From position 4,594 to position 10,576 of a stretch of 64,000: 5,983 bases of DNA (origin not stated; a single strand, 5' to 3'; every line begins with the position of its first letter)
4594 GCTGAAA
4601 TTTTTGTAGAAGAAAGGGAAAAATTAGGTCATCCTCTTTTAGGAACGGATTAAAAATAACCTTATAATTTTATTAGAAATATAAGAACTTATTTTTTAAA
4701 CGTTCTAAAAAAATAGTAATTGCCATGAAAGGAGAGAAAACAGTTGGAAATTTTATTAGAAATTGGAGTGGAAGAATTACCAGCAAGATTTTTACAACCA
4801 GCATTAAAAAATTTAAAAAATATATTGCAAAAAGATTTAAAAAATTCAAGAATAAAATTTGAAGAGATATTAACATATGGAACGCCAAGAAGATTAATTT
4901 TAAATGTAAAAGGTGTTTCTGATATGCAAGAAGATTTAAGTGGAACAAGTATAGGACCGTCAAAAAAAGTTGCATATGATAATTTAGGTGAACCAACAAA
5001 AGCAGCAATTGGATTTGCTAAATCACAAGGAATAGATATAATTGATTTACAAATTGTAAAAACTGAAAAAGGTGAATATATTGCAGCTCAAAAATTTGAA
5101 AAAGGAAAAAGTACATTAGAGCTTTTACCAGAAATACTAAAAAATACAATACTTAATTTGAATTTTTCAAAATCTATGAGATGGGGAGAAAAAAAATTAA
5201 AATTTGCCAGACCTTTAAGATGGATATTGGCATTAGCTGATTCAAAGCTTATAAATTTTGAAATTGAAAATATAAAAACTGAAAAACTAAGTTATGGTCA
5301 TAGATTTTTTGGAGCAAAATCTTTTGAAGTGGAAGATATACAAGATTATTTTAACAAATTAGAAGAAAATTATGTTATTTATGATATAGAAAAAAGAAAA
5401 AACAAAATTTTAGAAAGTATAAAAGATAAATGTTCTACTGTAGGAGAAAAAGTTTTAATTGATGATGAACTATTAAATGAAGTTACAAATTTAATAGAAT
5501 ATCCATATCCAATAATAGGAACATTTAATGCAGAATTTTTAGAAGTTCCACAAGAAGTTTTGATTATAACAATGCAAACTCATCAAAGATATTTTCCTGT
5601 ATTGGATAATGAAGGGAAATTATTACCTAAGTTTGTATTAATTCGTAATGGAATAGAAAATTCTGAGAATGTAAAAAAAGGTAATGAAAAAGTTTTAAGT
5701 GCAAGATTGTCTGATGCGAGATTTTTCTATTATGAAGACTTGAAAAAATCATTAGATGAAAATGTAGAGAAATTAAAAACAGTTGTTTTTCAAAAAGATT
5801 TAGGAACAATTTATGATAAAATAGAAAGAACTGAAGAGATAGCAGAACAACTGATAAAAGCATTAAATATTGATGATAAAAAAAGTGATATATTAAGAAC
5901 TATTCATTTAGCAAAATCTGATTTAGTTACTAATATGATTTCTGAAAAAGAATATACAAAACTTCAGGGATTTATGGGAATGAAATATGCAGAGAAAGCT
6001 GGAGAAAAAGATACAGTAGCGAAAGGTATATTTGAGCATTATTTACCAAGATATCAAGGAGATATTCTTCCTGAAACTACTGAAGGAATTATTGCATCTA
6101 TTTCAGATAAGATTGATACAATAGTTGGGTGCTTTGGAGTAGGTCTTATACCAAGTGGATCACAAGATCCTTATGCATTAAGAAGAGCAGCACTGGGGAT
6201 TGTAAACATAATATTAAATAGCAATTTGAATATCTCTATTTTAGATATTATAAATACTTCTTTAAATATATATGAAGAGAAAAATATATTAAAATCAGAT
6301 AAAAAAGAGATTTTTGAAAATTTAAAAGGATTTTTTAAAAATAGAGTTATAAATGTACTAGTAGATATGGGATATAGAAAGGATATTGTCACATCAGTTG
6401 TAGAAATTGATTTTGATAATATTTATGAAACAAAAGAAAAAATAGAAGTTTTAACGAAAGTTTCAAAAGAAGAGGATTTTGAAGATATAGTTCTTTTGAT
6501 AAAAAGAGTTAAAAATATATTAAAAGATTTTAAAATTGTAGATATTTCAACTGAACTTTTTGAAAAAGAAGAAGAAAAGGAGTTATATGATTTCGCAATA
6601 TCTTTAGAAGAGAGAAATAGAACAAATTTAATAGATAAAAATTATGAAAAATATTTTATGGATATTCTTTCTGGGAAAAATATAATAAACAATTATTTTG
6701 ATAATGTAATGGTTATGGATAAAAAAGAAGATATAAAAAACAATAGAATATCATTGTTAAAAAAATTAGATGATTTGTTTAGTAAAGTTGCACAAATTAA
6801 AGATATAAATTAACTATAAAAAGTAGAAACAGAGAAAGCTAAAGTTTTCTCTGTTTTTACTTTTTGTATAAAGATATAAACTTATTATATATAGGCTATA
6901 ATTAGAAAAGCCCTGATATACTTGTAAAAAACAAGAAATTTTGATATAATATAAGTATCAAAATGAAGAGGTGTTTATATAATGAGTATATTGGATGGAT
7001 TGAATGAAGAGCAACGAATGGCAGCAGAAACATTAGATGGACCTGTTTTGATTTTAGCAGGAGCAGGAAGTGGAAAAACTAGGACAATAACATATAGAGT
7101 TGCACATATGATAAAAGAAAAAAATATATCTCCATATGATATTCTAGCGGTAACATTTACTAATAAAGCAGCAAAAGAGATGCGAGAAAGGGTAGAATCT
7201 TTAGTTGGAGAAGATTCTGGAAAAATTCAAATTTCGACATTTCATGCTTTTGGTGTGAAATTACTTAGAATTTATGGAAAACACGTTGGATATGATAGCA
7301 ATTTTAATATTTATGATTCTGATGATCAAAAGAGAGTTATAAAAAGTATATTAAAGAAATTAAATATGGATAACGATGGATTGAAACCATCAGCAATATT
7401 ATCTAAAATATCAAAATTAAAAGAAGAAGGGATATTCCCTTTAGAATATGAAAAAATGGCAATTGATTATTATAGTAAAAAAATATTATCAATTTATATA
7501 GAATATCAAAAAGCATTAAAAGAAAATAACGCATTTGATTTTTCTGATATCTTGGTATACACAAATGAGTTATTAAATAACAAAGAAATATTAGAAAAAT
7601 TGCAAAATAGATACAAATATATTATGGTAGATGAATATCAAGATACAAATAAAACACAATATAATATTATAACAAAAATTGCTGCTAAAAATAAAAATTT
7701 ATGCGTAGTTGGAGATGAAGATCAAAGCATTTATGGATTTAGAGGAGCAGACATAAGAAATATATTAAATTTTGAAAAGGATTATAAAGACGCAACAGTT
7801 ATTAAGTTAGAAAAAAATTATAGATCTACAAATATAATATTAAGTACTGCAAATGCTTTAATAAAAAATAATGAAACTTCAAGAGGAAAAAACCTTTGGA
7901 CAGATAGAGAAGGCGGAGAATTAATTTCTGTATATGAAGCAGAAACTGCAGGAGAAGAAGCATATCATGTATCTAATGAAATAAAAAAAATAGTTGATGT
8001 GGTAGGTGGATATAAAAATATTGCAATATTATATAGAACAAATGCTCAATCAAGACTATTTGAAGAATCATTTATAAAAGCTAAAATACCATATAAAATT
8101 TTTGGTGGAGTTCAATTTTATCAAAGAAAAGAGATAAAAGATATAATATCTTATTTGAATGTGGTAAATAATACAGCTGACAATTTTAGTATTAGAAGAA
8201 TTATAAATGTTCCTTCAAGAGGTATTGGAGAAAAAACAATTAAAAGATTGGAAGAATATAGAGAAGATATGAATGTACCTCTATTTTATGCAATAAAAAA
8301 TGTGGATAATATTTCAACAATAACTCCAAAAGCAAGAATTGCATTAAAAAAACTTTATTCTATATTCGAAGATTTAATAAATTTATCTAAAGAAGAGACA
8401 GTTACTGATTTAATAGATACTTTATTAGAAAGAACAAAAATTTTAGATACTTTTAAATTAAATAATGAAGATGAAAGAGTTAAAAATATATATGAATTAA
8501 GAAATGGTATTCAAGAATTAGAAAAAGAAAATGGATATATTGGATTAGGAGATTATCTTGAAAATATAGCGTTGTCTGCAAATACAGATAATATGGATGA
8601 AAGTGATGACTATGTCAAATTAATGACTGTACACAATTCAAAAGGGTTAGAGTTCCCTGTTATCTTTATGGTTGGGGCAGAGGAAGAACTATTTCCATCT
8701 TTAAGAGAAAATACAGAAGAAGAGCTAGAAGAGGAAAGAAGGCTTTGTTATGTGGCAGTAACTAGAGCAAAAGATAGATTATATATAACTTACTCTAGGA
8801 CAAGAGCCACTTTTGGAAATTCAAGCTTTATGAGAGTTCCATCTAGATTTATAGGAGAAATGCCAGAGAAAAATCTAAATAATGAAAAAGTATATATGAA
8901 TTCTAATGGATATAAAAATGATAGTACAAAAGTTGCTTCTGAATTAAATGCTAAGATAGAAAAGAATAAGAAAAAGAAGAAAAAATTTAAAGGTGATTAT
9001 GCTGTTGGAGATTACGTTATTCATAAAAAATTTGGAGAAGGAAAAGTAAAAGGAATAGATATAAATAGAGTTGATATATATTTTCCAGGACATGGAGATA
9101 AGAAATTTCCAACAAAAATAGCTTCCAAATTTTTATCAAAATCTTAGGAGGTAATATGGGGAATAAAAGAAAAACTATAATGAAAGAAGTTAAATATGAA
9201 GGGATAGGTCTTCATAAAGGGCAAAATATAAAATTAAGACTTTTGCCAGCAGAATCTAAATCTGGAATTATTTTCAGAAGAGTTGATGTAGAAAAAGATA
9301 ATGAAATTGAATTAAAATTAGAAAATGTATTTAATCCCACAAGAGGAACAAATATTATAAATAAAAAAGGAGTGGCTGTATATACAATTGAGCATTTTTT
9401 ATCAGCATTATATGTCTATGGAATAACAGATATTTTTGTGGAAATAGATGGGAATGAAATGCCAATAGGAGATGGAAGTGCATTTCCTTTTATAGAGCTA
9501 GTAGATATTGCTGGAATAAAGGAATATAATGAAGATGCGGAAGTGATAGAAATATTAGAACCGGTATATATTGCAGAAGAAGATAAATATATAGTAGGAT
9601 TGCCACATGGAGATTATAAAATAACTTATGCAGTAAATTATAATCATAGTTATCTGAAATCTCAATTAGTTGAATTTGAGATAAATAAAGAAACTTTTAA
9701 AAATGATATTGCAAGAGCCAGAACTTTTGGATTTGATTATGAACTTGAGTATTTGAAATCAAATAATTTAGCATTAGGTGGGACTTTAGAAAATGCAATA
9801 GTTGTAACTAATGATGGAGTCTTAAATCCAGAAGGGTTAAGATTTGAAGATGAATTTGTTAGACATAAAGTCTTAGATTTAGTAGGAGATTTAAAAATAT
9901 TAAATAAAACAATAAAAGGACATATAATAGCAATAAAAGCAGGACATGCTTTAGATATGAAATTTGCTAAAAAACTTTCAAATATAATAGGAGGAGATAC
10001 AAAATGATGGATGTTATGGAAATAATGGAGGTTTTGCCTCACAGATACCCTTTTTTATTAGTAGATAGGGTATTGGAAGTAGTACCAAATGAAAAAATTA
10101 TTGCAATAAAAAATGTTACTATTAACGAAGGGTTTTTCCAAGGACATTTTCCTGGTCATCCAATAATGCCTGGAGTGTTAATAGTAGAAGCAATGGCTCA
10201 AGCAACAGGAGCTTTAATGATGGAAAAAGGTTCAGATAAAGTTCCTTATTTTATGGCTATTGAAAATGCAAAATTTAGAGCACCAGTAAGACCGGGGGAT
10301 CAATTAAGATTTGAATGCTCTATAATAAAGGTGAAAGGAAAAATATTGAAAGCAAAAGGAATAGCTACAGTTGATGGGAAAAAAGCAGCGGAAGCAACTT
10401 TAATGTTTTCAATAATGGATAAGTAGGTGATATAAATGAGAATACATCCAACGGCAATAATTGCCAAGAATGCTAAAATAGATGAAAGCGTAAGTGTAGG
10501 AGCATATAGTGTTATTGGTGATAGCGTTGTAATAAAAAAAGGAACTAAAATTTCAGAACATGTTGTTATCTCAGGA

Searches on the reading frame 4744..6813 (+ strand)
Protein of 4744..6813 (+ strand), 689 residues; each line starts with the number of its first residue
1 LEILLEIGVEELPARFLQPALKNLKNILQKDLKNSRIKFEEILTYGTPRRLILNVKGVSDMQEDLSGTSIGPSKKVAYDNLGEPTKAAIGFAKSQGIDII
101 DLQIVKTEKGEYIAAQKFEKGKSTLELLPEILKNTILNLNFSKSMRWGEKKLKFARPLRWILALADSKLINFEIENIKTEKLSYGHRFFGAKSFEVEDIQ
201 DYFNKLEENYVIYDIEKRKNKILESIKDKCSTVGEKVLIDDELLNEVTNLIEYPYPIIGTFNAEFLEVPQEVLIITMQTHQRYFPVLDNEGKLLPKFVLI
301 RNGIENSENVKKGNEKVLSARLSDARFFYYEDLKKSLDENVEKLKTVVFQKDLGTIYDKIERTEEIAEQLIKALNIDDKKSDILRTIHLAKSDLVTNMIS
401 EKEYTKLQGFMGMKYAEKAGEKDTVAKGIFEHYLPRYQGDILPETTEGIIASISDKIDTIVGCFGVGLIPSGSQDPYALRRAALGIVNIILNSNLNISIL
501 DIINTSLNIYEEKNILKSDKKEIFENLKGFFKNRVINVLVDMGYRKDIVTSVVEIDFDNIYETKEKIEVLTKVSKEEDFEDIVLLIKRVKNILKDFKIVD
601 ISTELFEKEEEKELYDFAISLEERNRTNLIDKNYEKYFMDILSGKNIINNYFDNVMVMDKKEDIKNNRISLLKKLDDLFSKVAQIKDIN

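Call 54: search_protein_families(library=pfam, proteins=[window:4744-6813:+], max_evalue=0.00001)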
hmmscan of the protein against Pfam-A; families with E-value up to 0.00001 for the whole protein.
window:4744-6813:+ (689 aa): 1 family
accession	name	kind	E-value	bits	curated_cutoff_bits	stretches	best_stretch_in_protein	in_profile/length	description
PF02092.22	tRNA_synt_2f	-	5.2e-206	686.1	29.2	1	4-553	2-535/536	Glycyl-tRNA synthetase beta subunit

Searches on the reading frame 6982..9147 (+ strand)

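Call 54: search_protein_families(library=pfam, proteins=[window:6982-9147:+], max_evalue=0.00001)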
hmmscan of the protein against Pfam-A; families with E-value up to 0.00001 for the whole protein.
window:6982-9147:+ (721 aa): 6 families
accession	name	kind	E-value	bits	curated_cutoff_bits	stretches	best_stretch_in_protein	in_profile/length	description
PF00580.27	UvrD-helicase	-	7e-97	324.8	23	1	7-269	1-271/271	UvrD/REP helicase N-terminal domain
PF13361.12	UvrD_C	-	1e-72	246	25.6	1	274-606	1-349/350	UvrD-like helicase C-terminal domain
PF13245.12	AAA_19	-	3.3e-27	95.7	25.1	1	17-254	9-134/134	AAA domain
PF13538.12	UvrD_C_2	-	1.7e-10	41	27.4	1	547-602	4-51/52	UvrD-like helicase C-terminal domain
PF13604.12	AAA_30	-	4.8e-10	39.9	27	0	7-71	2-66/191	AAA domain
PF01443.25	Viral_helicase1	-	2.8e-09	37.6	21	0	518-602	158-226/228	Viral superfamily 1 RNA helicase core domain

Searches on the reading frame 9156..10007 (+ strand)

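Call 54: search_protein_families(library=pfam, proteins=[window:9156-10007:+], max_evalue=0.00001)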
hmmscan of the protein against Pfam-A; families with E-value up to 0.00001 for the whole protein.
window:9156-10007:+ (283 aa): 1 family
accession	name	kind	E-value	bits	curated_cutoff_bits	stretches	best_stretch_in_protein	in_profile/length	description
PF03331.19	LpxC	-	3.7e-97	325.5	27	1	6-275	2-267/268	UDP-3-O-acyl N-acetylglycosamine deacetylase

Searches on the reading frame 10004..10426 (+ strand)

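Call 54: search_protein_families(library=pfam, proteins=[window:10004-10426:+], max_evalue=0.00001)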
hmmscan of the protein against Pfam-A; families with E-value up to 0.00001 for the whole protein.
window:10004-10426:+ (140 aa): 3 families
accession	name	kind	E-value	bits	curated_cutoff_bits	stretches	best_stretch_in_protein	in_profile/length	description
PF07977.19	FabA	-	2.9e-36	124.5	23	1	11-131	1-137/138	FabA-like domain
PF22818.2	ApeI-like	-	4.3e-06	27.4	28.5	1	29-105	14-84/119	ApeI dehydratase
PF03061.28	4HBT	-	7.4e-06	26.6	20.6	1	57-117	6-66/79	Thioesterase superfamily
